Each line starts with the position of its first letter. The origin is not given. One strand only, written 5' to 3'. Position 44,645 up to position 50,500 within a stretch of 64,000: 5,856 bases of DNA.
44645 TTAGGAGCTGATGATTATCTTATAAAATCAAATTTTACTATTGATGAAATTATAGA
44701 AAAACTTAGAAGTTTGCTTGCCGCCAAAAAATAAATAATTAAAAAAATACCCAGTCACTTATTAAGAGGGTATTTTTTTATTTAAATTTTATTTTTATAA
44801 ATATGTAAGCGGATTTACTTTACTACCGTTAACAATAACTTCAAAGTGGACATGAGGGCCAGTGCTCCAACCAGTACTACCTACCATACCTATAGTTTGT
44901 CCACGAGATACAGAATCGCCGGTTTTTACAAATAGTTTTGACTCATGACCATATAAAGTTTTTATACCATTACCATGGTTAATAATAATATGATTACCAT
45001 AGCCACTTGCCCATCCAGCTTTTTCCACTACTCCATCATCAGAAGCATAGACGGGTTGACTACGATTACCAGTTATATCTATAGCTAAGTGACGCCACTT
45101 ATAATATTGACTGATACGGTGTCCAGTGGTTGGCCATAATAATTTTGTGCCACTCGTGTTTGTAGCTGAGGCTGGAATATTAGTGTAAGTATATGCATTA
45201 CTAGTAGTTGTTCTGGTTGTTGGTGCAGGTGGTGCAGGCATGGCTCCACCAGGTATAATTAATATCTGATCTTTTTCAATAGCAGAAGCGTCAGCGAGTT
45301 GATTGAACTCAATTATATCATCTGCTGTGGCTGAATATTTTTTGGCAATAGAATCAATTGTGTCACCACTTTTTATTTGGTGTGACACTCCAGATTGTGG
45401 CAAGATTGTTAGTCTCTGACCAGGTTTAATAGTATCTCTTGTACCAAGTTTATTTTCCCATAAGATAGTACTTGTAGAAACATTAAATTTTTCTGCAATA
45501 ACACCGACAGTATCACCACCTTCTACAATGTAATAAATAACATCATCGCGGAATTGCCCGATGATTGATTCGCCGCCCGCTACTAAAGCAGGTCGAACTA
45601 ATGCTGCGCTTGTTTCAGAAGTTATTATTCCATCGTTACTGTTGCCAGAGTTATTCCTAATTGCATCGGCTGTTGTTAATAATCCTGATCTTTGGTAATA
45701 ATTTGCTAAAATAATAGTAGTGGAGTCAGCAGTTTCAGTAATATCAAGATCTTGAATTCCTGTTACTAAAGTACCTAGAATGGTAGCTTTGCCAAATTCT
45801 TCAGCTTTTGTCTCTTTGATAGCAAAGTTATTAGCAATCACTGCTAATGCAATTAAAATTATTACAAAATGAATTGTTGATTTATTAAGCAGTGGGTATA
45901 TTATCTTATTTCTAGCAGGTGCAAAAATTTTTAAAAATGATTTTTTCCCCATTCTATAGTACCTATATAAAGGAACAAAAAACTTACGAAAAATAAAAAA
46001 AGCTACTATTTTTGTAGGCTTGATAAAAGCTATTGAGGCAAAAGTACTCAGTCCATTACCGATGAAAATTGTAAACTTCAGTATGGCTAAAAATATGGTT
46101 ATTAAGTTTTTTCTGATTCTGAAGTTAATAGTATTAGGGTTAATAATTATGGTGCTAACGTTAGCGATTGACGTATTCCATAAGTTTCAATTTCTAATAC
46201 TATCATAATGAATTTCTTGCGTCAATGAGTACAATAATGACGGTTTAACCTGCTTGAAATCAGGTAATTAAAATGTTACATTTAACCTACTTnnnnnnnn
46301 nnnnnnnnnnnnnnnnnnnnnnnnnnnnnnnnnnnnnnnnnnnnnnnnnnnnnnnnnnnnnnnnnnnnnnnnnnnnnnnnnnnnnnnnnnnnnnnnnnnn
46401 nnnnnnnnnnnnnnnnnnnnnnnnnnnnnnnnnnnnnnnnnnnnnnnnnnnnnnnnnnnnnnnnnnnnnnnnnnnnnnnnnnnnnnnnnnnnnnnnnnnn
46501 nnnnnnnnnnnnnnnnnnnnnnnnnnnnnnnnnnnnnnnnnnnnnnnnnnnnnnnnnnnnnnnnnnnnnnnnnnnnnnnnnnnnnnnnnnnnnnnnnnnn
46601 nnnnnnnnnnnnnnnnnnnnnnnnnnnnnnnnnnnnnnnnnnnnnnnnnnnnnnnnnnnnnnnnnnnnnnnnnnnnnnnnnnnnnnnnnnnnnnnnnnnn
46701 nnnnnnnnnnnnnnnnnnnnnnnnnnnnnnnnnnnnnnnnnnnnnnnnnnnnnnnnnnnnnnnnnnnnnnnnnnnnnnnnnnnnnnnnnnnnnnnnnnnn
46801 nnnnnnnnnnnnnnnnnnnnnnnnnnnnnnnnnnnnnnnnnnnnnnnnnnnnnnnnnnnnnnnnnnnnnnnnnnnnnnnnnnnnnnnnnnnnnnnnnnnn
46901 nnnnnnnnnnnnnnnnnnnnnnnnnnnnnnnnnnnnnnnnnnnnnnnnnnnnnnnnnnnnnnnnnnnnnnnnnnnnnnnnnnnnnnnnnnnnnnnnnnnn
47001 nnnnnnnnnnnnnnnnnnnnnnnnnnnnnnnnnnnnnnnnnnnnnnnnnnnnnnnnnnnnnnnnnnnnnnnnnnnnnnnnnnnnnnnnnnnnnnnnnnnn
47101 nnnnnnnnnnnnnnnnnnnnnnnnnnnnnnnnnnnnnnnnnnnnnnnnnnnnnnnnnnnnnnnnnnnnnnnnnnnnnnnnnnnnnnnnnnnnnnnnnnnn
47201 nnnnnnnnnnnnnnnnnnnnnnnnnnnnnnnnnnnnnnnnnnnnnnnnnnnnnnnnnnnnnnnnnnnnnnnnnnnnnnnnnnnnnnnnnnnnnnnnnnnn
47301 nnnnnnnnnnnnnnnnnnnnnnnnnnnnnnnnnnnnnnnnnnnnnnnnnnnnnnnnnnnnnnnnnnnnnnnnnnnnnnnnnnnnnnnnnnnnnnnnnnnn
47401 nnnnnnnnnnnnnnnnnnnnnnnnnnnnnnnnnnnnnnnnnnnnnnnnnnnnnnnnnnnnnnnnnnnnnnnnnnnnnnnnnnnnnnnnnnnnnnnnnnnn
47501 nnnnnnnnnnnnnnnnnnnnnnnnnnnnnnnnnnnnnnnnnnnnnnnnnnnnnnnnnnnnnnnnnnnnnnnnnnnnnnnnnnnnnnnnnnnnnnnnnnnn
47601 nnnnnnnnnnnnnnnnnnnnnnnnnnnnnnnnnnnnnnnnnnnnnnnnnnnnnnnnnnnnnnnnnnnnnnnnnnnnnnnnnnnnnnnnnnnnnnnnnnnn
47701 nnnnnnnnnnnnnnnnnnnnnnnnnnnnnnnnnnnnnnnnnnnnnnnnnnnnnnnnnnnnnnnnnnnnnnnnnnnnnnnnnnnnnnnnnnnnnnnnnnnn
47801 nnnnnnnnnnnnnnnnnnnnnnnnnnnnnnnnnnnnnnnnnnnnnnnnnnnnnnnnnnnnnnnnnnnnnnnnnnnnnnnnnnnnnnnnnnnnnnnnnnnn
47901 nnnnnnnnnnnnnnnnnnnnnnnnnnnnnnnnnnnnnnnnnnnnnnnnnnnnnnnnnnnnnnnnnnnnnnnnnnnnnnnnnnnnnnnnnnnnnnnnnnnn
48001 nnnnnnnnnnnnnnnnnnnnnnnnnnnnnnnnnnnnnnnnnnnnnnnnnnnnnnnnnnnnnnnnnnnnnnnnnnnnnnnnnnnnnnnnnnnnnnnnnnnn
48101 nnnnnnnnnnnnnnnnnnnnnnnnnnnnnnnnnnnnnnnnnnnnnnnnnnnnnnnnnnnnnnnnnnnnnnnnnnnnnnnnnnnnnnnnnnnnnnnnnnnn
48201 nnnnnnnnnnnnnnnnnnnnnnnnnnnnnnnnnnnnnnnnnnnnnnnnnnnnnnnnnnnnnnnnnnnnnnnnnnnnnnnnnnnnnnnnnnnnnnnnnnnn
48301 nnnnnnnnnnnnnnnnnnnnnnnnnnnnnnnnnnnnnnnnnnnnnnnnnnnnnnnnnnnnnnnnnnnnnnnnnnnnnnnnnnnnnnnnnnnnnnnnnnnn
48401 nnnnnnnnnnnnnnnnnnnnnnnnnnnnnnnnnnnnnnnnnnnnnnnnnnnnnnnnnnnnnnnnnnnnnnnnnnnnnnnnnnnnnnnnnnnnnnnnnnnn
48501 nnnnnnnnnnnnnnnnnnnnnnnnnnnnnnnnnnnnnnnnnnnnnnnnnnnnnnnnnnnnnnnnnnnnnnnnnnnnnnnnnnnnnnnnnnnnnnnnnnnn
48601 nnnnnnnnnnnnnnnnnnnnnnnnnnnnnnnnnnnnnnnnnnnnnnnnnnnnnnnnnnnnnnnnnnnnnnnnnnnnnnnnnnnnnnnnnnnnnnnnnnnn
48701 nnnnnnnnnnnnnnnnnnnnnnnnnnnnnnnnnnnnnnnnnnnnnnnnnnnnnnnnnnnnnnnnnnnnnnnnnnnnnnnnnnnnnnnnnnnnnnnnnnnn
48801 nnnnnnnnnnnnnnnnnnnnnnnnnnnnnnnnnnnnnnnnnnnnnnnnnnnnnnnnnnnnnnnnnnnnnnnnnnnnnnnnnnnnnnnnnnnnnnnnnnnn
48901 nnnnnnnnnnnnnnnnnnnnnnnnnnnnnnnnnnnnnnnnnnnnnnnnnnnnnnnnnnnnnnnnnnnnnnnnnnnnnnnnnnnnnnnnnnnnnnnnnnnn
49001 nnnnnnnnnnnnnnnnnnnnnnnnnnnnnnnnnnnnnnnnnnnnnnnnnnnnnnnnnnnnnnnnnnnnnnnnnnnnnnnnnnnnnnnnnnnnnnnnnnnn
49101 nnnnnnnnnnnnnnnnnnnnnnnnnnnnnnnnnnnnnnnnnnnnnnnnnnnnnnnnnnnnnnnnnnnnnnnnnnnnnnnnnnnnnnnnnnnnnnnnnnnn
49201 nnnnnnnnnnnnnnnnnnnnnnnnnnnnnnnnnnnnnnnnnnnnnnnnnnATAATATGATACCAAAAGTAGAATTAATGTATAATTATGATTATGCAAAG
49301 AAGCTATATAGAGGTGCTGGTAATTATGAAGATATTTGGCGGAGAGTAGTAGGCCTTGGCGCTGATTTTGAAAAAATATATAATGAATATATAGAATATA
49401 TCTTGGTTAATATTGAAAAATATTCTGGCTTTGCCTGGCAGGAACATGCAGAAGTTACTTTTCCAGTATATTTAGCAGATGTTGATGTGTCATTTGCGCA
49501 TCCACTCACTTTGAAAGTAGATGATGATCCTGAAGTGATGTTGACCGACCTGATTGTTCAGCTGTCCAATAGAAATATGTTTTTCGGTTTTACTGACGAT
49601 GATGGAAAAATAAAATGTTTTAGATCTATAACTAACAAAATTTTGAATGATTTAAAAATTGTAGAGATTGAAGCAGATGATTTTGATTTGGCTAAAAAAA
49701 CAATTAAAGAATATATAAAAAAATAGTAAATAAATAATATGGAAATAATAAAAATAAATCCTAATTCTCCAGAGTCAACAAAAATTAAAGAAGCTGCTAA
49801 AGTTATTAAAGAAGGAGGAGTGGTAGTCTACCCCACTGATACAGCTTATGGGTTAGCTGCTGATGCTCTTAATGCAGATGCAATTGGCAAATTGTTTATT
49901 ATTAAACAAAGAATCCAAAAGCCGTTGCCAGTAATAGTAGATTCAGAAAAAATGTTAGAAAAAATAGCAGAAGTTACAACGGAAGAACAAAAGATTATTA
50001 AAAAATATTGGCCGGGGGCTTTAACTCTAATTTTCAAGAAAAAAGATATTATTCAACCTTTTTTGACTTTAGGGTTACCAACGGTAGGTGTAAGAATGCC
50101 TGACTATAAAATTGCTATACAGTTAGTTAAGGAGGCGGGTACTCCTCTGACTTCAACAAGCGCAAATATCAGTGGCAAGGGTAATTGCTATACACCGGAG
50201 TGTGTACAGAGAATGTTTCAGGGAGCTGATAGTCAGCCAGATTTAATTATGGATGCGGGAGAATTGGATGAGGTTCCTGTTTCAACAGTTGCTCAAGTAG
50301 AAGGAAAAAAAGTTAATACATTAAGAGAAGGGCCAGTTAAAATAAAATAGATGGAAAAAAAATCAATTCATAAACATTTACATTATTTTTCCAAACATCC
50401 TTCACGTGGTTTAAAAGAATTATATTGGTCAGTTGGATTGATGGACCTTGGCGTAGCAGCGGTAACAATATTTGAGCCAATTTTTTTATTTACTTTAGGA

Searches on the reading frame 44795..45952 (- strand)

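Call 58: search_protein_families(library=pfam, proteins=[window:44795-45952:-], max_evalue=0.001)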
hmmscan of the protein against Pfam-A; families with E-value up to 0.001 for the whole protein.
window:44795-45952:- (385 aa): 5 families
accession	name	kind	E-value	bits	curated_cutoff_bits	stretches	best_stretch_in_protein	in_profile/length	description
PF01551.29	Peptidase_M23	-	2.2e-33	114.7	28.7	1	288-381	3-96/96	Peptidase family M23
PF01476.26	LysM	-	4.9e-18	65.3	20.9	2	191-234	1-43/43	LysM domain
PF23473.1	LysM3_LYK4_5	-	4.7e-12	46.2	29.3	1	141-176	5-39/48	LYK4/5 LysM3 domain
PF23446.1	LysM1_NFP_LYK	-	8.8e-06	26.9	36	0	198-234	17-54/60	NFP/LYK LysM1 domain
PF23462.1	LysM3_NFP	-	5.5e-05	24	28.1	0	139-168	3-32/48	NFP LysM3 domain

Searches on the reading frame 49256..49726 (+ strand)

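Call 7: search_protein_families(library=pfam, proteins=[window:49256-49726:+], max_evalue=0.1)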
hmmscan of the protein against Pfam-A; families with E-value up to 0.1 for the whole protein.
window:49256-49726:+ (156 aa): 1 family
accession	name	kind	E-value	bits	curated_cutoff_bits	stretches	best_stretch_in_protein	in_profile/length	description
PF21852.1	DUF6911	-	0.039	14.2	24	0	84-147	41-103/128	Family of unknown function (DUF6911)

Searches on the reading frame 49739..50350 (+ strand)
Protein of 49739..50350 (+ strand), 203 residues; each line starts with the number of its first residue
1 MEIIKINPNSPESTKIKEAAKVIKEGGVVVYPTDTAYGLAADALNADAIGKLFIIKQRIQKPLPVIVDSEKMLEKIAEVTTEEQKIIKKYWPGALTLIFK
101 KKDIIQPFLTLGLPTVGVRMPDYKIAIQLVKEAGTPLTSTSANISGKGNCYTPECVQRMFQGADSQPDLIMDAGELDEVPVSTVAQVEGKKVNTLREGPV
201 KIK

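Call 7: search_protein_families(library=pfam, proteins=[window:49739-50350:+], max_evalue=0.1)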
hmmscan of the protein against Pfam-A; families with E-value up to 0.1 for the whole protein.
window:49739-50350:+ (203 aa): 1 family
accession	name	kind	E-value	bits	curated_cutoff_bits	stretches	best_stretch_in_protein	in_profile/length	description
PF01300.24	Sua5_yciO_yrdC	-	9.4e-48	162.5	25.1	1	21-198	1-178/178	Telomere recombination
